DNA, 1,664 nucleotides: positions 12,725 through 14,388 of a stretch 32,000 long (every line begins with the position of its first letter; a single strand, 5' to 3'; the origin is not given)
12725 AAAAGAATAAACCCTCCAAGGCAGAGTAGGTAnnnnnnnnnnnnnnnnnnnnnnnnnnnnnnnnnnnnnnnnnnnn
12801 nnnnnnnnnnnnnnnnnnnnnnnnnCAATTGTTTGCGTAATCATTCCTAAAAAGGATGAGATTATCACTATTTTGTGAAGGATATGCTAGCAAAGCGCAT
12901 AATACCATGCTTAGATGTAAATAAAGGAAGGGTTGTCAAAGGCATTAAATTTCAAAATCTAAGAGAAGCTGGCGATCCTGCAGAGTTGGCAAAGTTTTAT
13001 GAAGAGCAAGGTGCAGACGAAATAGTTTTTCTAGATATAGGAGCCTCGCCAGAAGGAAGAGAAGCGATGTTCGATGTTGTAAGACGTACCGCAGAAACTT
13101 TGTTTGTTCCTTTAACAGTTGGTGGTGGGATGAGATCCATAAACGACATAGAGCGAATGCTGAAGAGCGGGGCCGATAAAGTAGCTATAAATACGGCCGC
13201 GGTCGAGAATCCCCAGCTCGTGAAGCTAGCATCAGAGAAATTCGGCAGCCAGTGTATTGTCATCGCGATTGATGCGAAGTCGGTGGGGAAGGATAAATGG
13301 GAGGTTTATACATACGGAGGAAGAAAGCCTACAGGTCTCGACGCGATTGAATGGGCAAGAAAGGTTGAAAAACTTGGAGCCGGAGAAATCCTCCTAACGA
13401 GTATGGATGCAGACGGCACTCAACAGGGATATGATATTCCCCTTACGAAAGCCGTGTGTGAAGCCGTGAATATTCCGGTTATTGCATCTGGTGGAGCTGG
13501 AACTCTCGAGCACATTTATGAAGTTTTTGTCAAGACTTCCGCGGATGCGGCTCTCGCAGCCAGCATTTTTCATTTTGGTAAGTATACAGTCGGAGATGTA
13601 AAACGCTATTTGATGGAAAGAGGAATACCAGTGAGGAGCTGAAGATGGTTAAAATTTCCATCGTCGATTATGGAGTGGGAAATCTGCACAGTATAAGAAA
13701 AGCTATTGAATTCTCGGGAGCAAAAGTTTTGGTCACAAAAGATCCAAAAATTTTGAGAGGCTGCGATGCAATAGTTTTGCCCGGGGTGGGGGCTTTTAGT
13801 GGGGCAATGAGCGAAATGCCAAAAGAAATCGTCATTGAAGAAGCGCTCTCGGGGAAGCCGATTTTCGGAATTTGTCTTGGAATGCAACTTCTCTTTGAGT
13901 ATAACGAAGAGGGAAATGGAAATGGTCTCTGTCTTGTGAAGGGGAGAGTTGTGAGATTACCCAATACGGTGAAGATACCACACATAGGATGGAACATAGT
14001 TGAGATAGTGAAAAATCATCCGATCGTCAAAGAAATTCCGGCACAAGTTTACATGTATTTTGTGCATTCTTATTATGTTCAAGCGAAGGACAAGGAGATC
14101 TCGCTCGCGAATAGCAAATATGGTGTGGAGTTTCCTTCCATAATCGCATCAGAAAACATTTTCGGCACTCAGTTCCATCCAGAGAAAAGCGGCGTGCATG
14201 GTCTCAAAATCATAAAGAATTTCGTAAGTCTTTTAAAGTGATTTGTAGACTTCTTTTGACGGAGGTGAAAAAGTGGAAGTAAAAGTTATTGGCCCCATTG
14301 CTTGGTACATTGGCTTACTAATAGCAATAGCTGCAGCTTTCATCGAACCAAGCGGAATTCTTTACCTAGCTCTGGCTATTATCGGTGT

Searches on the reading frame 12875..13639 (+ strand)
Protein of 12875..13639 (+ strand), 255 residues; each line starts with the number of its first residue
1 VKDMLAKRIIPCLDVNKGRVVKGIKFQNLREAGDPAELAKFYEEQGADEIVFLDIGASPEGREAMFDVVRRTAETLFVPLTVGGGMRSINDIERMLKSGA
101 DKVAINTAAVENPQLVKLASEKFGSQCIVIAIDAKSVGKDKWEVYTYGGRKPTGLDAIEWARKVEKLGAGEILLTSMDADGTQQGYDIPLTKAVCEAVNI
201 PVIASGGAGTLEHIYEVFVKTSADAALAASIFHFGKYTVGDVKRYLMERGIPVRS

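Call 4: search_protein_families(library=pfam, proteins=[window:12875-13639:+], max_evalue=0.01)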
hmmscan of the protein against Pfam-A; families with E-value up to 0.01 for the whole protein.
window:12875-13639:+ (255 aa): 6 families
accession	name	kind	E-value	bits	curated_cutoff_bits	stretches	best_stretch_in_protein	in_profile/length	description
PF00977.27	His_biosynth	-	4.2e-89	298.3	23.6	1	8-238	1-228/228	Histidine biosynthesis protein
PF03060.21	NMO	-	1.3e-09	38.4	28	2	157-221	145-215/331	Nitronate monooxygenase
PF01207.24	Dus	-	5.9e-09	35.9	20.4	1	62-122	169-234/311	Dihydrouridine synthase (Dus)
PF02581.23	TMP-TENI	-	1.9e-05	24.6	27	0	163-218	115-167/180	Thiamine monophosphate synthase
PF05690.20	ThiG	-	0.00012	22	23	0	68-120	166-218/247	Thiazole biosynthesis protein ThiG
PF00478.31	IMPDH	-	0.0045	16.5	25.6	0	167-227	174-234/345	IMP dehydrogenase / GMP reductase domain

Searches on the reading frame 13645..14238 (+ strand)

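Call 4: search_protein_families(library=pfam, proteins=[window:13645-14238:+], max_evalue=0.01)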
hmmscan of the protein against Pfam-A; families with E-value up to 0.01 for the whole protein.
window:13645-14238:+ (198 aa): 5 families
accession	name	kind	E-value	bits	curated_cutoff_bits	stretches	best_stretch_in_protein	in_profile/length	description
PF00117.34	GATase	-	9.8e-24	84.5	22.8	1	6-194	2-187/190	Glutamine amidotransferase class-I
PF01174.25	SNO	-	2.3e-07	31.3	27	1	14-194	8-183/188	SNO glutamine amidotransferase family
PF07722.19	Peptidase_C26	-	8.4e-05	22.9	20.5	1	65-180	100-219/219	Peptidase C26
PF07685.20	GATase_3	-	0.00096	19.3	27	1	30-93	30-98/196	CobB/CobQ-like glutamine amidotransferase domain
PF01965.30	DJ-1_PfpI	-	0.0061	16.8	26.6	1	39-85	61-109/165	DJ-1/PfpI family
